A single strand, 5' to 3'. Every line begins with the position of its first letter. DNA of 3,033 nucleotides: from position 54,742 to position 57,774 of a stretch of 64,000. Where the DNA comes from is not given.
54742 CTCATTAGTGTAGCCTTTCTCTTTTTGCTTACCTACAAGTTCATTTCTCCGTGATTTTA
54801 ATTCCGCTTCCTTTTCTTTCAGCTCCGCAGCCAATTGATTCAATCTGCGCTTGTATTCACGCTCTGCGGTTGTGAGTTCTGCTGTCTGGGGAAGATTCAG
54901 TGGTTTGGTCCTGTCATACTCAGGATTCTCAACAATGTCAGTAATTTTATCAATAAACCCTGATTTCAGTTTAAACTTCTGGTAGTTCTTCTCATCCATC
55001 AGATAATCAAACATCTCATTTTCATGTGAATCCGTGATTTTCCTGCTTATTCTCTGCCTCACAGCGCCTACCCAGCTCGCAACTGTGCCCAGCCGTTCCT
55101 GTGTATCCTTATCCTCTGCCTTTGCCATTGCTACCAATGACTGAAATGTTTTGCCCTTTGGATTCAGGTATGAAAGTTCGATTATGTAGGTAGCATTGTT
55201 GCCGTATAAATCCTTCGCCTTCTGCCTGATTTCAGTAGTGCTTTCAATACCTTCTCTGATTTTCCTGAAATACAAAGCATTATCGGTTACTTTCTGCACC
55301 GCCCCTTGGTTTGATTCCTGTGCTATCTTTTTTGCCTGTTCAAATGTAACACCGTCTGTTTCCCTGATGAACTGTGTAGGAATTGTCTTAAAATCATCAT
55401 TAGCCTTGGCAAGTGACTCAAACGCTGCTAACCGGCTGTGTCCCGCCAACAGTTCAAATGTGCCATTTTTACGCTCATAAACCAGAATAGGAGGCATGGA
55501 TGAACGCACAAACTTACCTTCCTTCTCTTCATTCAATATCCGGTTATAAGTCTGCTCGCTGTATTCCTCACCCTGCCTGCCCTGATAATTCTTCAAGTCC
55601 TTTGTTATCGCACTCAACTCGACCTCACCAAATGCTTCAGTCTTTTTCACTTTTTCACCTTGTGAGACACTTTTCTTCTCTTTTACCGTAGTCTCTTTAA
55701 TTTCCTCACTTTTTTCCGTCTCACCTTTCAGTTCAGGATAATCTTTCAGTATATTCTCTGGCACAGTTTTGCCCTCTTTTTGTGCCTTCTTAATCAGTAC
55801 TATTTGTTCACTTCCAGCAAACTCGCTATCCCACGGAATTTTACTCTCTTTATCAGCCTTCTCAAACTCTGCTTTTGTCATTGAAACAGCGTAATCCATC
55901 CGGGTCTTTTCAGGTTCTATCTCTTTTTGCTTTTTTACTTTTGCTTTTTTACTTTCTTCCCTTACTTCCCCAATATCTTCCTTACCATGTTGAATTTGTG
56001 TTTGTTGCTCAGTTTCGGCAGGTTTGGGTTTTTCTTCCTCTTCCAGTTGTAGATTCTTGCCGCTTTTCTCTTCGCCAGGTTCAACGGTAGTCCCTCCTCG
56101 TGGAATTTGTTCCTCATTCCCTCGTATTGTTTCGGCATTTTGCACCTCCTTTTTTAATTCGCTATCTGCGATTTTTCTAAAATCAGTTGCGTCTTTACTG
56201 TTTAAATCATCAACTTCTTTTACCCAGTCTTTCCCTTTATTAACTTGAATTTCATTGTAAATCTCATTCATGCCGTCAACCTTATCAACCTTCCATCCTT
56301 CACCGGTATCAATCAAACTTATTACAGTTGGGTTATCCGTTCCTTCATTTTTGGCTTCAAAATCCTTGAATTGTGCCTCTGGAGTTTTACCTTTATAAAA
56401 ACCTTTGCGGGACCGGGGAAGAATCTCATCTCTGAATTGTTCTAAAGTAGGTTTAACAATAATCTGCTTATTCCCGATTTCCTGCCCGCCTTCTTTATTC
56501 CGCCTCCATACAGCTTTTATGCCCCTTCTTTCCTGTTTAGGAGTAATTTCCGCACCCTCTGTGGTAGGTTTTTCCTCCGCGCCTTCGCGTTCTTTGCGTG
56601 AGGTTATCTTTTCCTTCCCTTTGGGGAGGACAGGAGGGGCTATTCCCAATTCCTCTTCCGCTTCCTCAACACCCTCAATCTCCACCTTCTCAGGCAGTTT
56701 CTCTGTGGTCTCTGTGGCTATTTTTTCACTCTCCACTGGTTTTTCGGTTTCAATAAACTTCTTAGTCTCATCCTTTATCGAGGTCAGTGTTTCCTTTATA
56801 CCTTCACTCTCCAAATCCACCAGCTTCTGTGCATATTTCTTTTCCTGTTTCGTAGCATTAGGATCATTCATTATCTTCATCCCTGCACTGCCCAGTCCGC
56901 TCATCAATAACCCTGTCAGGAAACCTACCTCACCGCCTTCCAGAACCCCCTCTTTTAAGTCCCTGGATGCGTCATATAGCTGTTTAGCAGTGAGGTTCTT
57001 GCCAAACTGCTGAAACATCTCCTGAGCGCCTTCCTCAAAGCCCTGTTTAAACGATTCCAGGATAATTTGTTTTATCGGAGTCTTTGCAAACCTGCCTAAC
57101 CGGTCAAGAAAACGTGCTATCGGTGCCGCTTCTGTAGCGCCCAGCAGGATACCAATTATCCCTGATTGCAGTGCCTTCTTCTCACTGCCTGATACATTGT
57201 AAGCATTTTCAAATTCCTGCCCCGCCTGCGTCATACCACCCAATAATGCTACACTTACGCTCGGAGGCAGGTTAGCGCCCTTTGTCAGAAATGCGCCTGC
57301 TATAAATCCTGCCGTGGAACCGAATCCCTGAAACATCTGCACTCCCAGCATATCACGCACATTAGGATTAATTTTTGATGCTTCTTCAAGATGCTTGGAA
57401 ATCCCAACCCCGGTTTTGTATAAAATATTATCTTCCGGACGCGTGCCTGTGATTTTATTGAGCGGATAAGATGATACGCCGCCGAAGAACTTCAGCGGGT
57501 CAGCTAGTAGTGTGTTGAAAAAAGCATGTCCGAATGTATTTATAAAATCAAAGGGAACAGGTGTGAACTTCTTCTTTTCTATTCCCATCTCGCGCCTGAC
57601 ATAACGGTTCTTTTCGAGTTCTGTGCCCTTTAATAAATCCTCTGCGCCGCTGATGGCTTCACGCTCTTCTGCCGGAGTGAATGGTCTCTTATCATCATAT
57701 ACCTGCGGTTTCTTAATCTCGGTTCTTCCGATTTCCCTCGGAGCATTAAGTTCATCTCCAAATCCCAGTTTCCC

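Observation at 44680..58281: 4533-aa polyvalent protein in the virion block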

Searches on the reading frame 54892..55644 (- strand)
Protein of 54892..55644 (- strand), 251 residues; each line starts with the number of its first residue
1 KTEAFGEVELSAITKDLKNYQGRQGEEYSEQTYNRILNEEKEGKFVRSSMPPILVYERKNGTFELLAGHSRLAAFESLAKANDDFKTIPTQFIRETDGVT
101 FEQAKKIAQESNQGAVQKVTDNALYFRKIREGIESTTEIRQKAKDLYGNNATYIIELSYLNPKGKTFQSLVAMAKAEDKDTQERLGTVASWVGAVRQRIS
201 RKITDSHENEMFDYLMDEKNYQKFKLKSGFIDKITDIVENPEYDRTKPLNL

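Call 60: search_solved_structures(query=A4, max_evalue=10, show_alignments=2)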
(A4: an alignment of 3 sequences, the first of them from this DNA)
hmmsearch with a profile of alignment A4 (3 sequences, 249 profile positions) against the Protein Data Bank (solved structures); distinct sequences matched with E-value up to 10: 15.
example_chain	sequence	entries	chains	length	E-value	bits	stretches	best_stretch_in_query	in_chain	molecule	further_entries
3j3v_O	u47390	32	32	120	0.1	15.3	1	84-117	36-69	50S ribosomal protein L18 | 50S ribosomal protein uL18 | Large ribosomal subunit protein uL18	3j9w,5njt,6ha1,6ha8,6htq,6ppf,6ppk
5tcu_LR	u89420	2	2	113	0.34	13.6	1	85-123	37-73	50S ribosomal protein L18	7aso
5t7v_LR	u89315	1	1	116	0.35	13.5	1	85-123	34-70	50S ribosomal protein L18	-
7asn_M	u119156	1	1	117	0.36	13.5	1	85-123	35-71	50S ribosomal protein L18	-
6s0x_M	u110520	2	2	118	0.36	13.5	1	85-123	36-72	50S ribosomal protein L18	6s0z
4wce_L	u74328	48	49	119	0.37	13.5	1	85-123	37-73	50S ribosomal protein L18 | Large ribosomal subunit protein uL18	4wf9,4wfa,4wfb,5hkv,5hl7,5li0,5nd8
8jg2_A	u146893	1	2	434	0.39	13.4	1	24-101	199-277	Acetyl-CoA C-acetyltransferase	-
1a76_A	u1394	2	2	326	0.47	13.1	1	161-240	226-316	FLAP ENDONUCLEASE-1 PROTEIN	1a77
10px_1S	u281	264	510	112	0.54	12.9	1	75-128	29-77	50S ribosomal protein L18 | 50S ribosomal protein L17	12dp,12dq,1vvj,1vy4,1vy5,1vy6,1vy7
4v83_BO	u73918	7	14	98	0.56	12.9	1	84-128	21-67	50S ribosomal protein L18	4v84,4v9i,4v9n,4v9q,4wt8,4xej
4v7p_BO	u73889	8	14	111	0.57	12.8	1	76-128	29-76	50S ribosomal protein L18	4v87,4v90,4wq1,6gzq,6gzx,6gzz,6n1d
4v68_BS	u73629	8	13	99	0.58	12.8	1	84-128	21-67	50S ribosomal protein L18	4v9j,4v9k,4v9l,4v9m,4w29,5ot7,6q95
4zer_1S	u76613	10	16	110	0.59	12.8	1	76-128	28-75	50S ribosomal protein L18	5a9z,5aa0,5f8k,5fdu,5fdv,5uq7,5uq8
1ily_A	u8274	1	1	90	0.94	12.1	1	85-129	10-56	RIBOSOMAL PROTEIN L18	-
2i5g_A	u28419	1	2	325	0.96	12.1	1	183-227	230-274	amidohydrolase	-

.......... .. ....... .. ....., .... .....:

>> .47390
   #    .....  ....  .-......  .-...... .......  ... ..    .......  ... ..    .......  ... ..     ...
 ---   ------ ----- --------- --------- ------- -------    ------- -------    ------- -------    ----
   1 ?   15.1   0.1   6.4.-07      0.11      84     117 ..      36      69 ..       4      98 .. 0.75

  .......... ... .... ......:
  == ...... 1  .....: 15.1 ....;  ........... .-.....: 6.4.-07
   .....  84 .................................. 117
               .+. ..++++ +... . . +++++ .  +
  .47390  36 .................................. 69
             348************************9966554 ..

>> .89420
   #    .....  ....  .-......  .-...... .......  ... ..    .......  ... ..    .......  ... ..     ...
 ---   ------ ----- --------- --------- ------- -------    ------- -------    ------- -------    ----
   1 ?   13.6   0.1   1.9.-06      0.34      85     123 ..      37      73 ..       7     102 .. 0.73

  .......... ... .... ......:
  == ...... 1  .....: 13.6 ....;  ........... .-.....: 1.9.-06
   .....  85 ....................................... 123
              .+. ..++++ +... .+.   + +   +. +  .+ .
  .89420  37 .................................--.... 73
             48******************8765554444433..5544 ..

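Call 62: search_protein_families(library=pfam, max_evalue=1, proteins=[window:54892-55644:-])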
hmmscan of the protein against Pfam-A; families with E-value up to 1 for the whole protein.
window:54892-55644:- (251 aa): 2 families
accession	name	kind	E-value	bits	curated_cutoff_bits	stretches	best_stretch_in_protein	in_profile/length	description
PF04735.17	Baculo_helicase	-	0.0014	16.7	25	1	143-223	189-272/1307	Baculovirus DNA helicase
PF22970.2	DUF7028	-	0.065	13.7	27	1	155-177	57-79/83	Domain of unknown function (DUF7028)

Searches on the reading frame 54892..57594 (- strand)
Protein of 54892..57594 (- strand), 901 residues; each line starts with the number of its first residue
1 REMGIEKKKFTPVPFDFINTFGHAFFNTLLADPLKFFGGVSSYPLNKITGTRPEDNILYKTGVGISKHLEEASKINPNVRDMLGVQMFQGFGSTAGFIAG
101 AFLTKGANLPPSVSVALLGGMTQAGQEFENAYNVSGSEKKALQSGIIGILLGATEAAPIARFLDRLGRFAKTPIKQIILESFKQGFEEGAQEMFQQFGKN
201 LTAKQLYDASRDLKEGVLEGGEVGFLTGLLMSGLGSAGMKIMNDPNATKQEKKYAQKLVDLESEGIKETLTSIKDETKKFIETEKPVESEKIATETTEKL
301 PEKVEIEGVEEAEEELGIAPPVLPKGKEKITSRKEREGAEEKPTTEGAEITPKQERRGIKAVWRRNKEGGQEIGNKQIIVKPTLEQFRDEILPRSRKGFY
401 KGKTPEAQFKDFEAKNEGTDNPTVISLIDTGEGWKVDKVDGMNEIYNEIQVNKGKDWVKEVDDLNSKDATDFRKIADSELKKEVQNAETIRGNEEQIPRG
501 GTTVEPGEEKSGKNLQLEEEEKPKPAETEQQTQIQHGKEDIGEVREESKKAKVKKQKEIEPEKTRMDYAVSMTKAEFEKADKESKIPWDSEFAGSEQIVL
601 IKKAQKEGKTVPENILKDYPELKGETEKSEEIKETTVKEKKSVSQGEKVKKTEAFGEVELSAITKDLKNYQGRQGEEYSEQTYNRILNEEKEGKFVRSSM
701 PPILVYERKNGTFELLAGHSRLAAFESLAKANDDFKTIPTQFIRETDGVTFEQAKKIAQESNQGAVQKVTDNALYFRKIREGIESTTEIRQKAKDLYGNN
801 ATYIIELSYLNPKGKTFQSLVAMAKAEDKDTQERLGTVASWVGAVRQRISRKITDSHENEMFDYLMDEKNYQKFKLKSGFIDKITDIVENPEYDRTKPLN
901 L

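Call 87: predict_structure(alignment_id=A6)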
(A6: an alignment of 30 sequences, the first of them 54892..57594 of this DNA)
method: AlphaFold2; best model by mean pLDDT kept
length: 901 residues; sequences in the alignment: 30
mean_pLDDT: 60.9   pTM: 0.35
mean pLDDT of the five models: 60.9, 59.2, 58.8, 57.0, 55.6
residues with pLDDT >= 90: 144; 70-90: 218; 50-70: 180; < 50: 359
segments of 3 or more residues with pLDDT < 50: 1-53, 72-98, 158-167, 169-172, 262-270, 272-274, 283-379, 419-445, 493-562, 590-593, 630-652, 670-676, 718-722, 763-765
pLDDT, mean of each block of 10 residues (from residue 1): 36 41 43 42 35 50 51 43 38 44 62 76 88 91 90 66 44 60 79 90 94 88 76 73 81 70 45 48 39 28 29 34 30 30 28 31 28 32 83 61 83 68 31 29 48 64 59 59 70 44 32 30 31 28 30 29 63 74 63 61 79 79 64 36 31 59 59 47 62 60 78 68 55 64 84 77 65 92 95 85 96 97 91 95 96 97 95 92 97 96 93
secondary structure, 60 per line:
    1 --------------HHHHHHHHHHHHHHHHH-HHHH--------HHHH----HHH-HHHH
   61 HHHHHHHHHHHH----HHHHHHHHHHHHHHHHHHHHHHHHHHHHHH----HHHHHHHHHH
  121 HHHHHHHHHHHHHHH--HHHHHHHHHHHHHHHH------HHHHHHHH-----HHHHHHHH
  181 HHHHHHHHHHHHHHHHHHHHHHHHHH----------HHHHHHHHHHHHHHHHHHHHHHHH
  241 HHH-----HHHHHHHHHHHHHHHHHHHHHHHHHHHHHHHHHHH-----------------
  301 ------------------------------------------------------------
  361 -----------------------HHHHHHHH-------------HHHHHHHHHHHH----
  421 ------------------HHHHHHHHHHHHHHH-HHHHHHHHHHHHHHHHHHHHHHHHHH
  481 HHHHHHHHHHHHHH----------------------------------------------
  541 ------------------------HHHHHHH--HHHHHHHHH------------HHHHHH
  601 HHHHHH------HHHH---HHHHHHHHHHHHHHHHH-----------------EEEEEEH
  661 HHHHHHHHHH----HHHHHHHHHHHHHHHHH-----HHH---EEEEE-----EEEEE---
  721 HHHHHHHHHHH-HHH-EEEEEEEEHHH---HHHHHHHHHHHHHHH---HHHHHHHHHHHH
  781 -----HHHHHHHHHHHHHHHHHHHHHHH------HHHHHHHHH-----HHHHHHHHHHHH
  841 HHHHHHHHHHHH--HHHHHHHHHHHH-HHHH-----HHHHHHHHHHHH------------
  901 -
elements in order (helices of 4 or more, strands of 3 or more residues): H15-31 H33-36 H45-48 H57-72 H77-106 H111-135 H138-153 H160-167 H173-206 H217-243 H249-283 H384-391 H405-416 H439-453 H455-494 H565-571 H574-582 H595-606 H613-616 H620-636 E654-659 H660-670 H675-691 E703-707 E713-717 H721-731 E737-744 H751-765 H769-780 H786-808 H815-823 H829-852 H855-866 H868-871 H877-888

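Call 90: fold_search(model_id=the predicted structure, library=pdb)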
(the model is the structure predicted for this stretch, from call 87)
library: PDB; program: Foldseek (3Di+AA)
matches with E <= 10: 103; with E <= 0.001: 0
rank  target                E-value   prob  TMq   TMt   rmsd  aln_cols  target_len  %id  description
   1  7ol9_B                1.5e-03  1.00  0.13  0.39   9.5       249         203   16  Crystal structure of C-terminally truncated Bacillus subtilis nucleoid occlusion protein (Noc) complexed to the Noc-bi (released 2022-03-09)
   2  7bm8_A                2.6e-03  1.00  0.13  0.44   8.1       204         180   16  Crystal structure of the C-terminally truncated chromosome-partitioning protein ParB from Caulobacter crescentus compl (released 2021-04-28)
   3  7ol9_A                4.2e-03  1.00  0.10  0.32  18.6       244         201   14  Crystal structure of C-terminally truncated Bacillus subtilis nucleoid occlusion protein (Noc) complexed to the Noc-bi (released 2022-03-09)
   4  7bnr_A                4.6e-03  1.00  0.12  0.40  10.9       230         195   14  Crystal structure of a ParB Q52A mutant from Myxococcus xanthus bound to CTPyS (released 2021-09-08)
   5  6nr6_A                1.0e+00  0.91  0.06  0.21   5.4       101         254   17  Crystal Structure of Staphylococcus pseudintermedius SbnI in complex with ADP (released 2019-06-19)
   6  3wjn_B                1.4e+00  0.15  0.08  0.18  19.5       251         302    7  Crystal structure of Octaprenyl Pyrophosphate synthase from Escherichia coli with farnesyl S-thiol-pyrophosphate (FSPP (released 2014-06-18)
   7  7vg4_A                1.7e+00  0.09  0.06  0.16  22.1       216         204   12  10,5-methenyltetrahydrofolate cyclohydrolase from Methylobacterium extorquens AM1 strain (released 2022-07-06)
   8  2zd9_D                1.7e+00  0.08  0.06  0.17  20.1       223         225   16  Structure of a Bacterial Cyclic-Nucleotide Regulated Ion Channel (released 2008-12-02)
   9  2zd9_C                1.8e+00  0.08  0.06  0.17  26.0       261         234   10  Structure of a Bacterial Cyclic-Nucleotide Regulated Ion Channel (released 2008-12-02)
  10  5sv1_J                1.8e+00  0.12  0.06  0.20  26.0       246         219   12  Structure of the ExbB/ExbD complex from E. coli at pH 4.5 (released 2016-09-28)
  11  3beh_A                1.8e+00  0.08  0.06  0.17  19.8       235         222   14  Structure of a Bacterial Cyclic Nucleotide Regulated Ion Channel (released 2008-01-15)
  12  8y65                  1.8e+00  0.08  0.07  0.11  19.2       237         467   14  Cryo-EM structure of human urate transporter GLUT9 bound to substrate urate (released 2024-06-19)
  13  6swr_B                1.9e+00  0.12  0.07  0.21  19.1       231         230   15  Crystal structure of the lysosomal potassium channel MtTMEM175 T38A mutant soaked with zinc (released 2020-04-15)
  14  8qcs                  2.3e+00  0.08  0.08  0.13  20.3       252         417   18  Cryo-EM structure of the inward-facing FLVCR1 (released 2024-04-17)
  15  5b0i_A                2.4e+00  0.06  0.06  0.14  19.8       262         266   14  Structure of MoeN5-Sso7d fusion protein in complex with beta-octyl glucoside (released 2016-03-23)
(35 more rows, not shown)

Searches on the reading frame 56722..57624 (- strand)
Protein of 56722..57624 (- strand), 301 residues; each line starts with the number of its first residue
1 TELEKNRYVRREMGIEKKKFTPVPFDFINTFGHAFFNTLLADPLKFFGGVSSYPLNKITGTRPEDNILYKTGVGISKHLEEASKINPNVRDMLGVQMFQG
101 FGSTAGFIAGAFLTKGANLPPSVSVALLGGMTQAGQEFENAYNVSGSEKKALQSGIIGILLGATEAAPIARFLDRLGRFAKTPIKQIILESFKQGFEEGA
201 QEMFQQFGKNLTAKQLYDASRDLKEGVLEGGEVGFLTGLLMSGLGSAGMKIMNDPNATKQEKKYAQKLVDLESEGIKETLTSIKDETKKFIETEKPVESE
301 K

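Call 37: search_protein_representatives(protein=window:56722-57624:-)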
Query: 301 residues. Proteins with E-value up to 0.001 (for the whole library): 1300; up to 1e-10: 413; up to 1e-30: 3. The best 150 are listed.
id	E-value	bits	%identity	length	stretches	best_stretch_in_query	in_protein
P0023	4.5e-190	646.5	100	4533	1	1-301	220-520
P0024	1.2e-33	133.3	33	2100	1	9-280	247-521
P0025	7.2e-31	124.2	43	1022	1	101-262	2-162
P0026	1.1e-27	113.7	43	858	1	110-262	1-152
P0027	5.3e-27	111.5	34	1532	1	61-295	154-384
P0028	1.5e-26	110.0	36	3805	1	67-271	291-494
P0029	1.2e-25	107.0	39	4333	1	66-264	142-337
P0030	1.7e-25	106.6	34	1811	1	61-260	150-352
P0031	7.6e-25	104.4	37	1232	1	67-257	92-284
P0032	1.1e-24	103.9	40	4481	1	66-254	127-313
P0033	2.5e-24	102.7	33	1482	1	24-288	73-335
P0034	2.9e-24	102.5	32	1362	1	68-285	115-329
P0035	3.2e-24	102.4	36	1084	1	52-253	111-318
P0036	1.2e-23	100.5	34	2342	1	52-277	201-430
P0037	1.8e-23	100.0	37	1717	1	63-248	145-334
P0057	8.8e-21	91.1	35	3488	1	51-257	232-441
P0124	3.5e-17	79.3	31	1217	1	63-266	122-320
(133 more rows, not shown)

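Call 40: search_protein_families(library=pfam, alignment_id=A3, max_evalue=0.001)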
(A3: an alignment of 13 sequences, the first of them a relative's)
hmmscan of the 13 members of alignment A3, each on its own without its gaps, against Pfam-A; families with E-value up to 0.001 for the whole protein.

A. member 1, P0024 (2100 aa): 1 family
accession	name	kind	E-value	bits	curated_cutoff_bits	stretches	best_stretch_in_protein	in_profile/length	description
PF18857.6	LPD38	-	6e-14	53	27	1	1778-1943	8-173/189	Large polyvalent protein associated domain 38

B. families by the number of members that match (of 13 scanned): 17 families
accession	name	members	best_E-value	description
PF18857.6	LPD38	5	4.4e-45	Large polyvalent protein associated domain 38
PF18823.6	InPase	4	5.1e-57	Inorganic Pyrophosphatase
PF04851.21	ResIII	2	5.3e-09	Type III restriction enzyme, res subunit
PF00271.37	Helicase_C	2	6.8e-09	Helicase conserved C-terminal domain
PF05175.20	MTS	2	0.00066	Methyltransferase small domain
PF13872.12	AAA_34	1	4.9e-118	P-loop containing NTP hydrolase pore-1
PF13871.12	Helicase_C_4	1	4.1e-78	C-terminal domain on Strawberry notch homologue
PF18799.6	LPD5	1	4.2e-40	Large polyvalent protein-associated domain 5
PF01464.25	SLT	1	1.7e-27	Transglycosylase SLT domain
PF18796.6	LPD1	1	7.8e-19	Large polyvalent protein-associated domain 1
PF18760.7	ART-PolyVal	1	2.6e-08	ADP-Ribosyltransferase in polyvalent proteins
PF00176.29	SNF2-rel_dom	1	5.5e-07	SNF2-related domain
PF04002.20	RadC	1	6e-06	RadC-like JAB domain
PF18838.6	LPD23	1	7.1e-06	Large polyvalent protein associated domain 23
PF13489.12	Methyltransf_23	1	5.9e-05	Methyltransferase domain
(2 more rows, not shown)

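Call 53: search_dna_similar(query=window:56722-57624:-, collection=phages, mode=protein, max_rows=40, max_evalue=0.00001)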
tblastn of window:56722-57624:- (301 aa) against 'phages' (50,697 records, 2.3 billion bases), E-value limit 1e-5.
No match.

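Call 62: search_protein_families(library=pfam, max_evalue=1, proteins=[window:56722-57594:-])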
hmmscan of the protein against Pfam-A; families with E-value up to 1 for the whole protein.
seq(291 aa): 1 family
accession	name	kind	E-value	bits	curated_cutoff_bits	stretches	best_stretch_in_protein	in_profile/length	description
PF03616.19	Glt_symporter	-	0.025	13.7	26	1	114-189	130-208/368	Sodium/glutamate symporter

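Call 95: search_protein_families(library=pfam, proteins=[P0057, P0124], max_evalue=0.01)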
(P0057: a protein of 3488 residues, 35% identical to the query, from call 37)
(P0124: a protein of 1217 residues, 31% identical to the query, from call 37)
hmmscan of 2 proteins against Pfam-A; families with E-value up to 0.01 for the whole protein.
P0057 (3488 aa): 5 families
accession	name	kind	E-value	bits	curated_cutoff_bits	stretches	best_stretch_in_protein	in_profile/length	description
PF18823.6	InPase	-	1.8e-52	177.2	26.8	1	546-681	1-134/135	Inorganic Pyrophosphatase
PF18857.6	LPD38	-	4.4e-45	154.5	27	1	3169-3350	1-189/189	Large polyvalent protein associated domain 38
PF01464.25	SLT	-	1.7e-27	95.7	21.3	1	30-128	3-107/117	Transglycosylase SLT domain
PF13489.12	Methyltransf_23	-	5.9e-05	23.3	27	1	1640-1786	15-158/164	Methyltransferase domain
PF05175.20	MTS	-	0.00091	19.3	23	1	1690-1744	78-140/170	Methyltransferase small domain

P0124 (1217 aa): 0 families
